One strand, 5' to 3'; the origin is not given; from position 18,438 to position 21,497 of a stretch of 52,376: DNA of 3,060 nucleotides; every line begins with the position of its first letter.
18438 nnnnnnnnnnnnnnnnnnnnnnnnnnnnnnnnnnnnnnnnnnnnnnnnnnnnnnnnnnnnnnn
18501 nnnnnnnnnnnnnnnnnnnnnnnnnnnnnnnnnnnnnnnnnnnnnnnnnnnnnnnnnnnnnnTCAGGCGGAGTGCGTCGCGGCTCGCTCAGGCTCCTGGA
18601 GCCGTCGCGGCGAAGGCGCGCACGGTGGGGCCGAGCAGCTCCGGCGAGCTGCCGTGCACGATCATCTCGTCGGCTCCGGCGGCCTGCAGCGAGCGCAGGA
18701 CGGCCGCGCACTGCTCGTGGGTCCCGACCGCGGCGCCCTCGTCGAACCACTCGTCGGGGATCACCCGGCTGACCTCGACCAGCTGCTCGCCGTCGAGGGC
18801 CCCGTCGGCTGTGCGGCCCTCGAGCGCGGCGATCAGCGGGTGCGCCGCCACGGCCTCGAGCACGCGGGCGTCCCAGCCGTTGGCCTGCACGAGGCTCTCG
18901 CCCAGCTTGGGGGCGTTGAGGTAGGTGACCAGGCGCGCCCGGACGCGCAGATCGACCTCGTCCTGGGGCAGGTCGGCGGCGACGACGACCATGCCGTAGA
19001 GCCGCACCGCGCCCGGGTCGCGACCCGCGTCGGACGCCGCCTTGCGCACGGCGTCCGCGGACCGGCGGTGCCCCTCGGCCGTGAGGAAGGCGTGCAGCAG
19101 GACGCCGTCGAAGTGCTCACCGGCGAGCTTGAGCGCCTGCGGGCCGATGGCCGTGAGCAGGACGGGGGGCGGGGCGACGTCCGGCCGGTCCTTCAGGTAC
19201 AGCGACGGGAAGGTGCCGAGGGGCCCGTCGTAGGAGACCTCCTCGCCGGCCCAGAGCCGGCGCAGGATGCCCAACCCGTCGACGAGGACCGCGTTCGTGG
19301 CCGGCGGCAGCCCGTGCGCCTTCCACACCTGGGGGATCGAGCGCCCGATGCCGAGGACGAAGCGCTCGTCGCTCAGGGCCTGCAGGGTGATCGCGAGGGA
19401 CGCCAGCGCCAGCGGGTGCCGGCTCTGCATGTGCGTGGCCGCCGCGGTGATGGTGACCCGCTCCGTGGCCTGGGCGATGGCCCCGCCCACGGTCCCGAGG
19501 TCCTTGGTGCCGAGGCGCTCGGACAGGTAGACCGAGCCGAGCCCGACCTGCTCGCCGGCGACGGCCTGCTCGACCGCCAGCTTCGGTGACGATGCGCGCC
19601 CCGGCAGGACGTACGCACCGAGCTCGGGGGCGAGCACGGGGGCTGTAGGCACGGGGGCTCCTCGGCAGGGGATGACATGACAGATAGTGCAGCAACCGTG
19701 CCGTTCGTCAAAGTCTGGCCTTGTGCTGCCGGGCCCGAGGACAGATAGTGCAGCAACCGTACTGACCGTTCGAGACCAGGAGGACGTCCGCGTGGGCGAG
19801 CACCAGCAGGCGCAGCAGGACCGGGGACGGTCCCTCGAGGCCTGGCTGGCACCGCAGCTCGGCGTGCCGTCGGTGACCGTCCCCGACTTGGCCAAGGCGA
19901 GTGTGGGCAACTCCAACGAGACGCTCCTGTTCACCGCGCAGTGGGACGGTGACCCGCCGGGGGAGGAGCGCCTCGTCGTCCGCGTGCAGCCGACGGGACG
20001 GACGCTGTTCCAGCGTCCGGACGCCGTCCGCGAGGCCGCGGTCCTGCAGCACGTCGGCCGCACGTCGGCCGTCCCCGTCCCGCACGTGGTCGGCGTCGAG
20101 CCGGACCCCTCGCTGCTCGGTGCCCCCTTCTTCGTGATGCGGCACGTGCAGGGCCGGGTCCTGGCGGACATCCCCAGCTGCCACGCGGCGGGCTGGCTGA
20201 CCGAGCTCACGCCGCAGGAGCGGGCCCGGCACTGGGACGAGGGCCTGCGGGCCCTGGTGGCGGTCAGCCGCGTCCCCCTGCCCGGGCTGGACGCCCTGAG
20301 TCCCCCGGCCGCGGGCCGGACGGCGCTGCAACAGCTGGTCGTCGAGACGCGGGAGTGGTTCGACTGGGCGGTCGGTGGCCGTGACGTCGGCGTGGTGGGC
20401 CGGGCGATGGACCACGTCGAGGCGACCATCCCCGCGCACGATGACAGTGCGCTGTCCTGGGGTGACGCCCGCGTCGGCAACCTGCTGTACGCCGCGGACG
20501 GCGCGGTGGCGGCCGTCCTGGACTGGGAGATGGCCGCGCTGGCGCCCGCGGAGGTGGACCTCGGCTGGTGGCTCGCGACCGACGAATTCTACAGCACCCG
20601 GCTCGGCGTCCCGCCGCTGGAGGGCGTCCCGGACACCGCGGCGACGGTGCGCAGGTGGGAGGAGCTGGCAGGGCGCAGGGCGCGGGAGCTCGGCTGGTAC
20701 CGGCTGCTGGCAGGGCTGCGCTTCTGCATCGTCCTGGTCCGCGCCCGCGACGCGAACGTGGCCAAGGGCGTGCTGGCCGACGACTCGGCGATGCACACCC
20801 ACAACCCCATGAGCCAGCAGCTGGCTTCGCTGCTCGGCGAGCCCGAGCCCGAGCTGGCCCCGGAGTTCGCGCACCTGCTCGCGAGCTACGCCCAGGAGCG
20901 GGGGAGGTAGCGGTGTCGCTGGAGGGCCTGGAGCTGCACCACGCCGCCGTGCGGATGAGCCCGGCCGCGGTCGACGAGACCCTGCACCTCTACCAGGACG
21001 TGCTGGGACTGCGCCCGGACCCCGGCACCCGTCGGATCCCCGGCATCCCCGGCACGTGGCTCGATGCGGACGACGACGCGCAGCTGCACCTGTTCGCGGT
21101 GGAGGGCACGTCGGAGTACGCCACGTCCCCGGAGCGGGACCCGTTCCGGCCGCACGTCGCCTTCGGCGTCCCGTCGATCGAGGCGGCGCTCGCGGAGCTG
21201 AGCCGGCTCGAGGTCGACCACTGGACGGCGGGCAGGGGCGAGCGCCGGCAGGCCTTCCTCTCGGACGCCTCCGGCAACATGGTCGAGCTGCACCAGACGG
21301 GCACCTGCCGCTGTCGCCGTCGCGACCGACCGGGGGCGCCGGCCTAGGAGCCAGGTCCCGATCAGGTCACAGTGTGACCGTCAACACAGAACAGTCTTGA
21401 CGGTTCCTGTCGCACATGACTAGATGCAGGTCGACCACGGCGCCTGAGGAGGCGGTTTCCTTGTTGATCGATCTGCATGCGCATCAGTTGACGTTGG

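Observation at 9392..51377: Island-wide family of 20-bp (GA)ACAG-N12-CTGT(TC)-like elements in promoter regions, suggesting one regulon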

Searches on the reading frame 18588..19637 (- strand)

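Call 11: search_protein_families(library=pfam, proteins=[window:18588-19637:-])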
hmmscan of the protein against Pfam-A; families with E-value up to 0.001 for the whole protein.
window:18588-19637:- (349 aa): 1 family
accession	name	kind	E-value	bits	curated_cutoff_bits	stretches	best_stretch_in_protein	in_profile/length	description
PF00296.26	Bac_luciferase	-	1e-46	160.2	27.9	1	17-323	21-313/314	Luciferase-like monooxygenase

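Call 33: search_protein_families(library=ncbifam, proteins=[window:18588-19637:-], max_evalue=0.00001)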
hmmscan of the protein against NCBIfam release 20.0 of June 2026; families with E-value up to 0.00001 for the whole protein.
window:18588-19637:- (349 aa): 21 families
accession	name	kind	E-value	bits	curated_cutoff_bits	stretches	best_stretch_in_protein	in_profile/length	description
TIGR03857.1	F420_MSMEG_2249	hypoth_equivalog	2.1e-127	424.9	218.4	1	6-334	1-328/329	TIGR03857 family LLM class F420-dependent oxidoreductase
TIGR03564.1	F420_MSMEG_4879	subfamily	1.4e-30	106.8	234.25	1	22-245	2-224/265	TIGR03564 family F420-dependent LLM class oxidoreductase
TIGR03841.1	F420_Rv3093c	subfamily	4.4e-27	95.3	213.65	1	16-327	7-294/298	LLM class F420-dependent oxidoreductase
TIGR04024.1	F420_NP1902A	hypoth_equivalog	3.2e-25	88.6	345.4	1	16-242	12-238/330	TIGR04024 family LLM class F420-dependent oxidoreductase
NF002619.0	PRK02271.1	equivalog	1.8e-22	80.1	276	1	23-329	18-306/329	5,10-methylenetetrahydromethanopterin reductase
TIGR03619.1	F420_Rv2161c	subfamily_domain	3.9e-21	75.7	166.9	1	52-227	51-229/247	TIGR03619 family F420-dependent LLM class oxidoreductase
TIGR03842.1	F420_CPS_4043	hypoth_equivalog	6.1e-19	68.3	295.45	1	19-327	13-307/329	TIGR03842 family LLM class F420-dependent oxidoreductase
TIGR03559.1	F420_Rv3520c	subfamily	9.8e-19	67.6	335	1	17-327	11-324/325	LLM class F420-dependent oxidoreductase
TIGR03617.1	F420_MSMEG_2256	subfamily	4.2e-18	65.3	278.15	1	29-316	5-287/318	TIGR03617 family F420-dependent LLM class oxidoreductase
TIGR03555.1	F420_mer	equivalog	6e-17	62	348.7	1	27-237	20-228/325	5,10-methylenetetrahydromethanopterin reductase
TIGR04020.1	seco_metab_LLM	subfamily_domain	9.5e-17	61.1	244.45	1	20-325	20-317/341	MupA/Atu3671 family FMN-dependent luciferase-like monooxygenase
TIGR03557.1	F420_G6P_family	subfamily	1.1e-16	60.9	210.4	1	9-181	3-187/316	TIGR03557 family F420-dependent LLM class oxidoreductase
TIGR03560.1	F420_Rv1855c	subfamily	1.1e-13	51.5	231.4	1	50-212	55-223/227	TIGR03560 family F420-dependent LLM class oxidoreductase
TIGR03620.1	F420_MSMEG_4141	subfamily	3.2e-13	49.6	219.8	1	18-196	17-166/280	TIGR03620 family F420-dependent LLM class oxidoreductase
TIGR03571.1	lucif_BA3436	subfamily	4.6e-13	49.1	303.9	1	52-208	74-232/304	TIGR03571 family LLM class oxidoreductase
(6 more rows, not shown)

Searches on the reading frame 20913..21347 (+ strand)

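Call 12: search_protein_families(library=pfam, proteins=[window:20913-21347:+])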
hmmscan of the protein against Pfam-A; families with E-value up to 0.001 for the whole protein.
window:20913-21347:+ (144 aa): 1 family
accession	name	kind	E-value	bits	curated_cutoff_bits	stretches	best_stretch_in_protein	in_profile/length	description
PF00903.31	Glyoxalase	-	2.6e-05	25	20.6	1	18-126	10-121/121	Glyoxalase/Bleomycin resistance protein/Dioxygenase superfamily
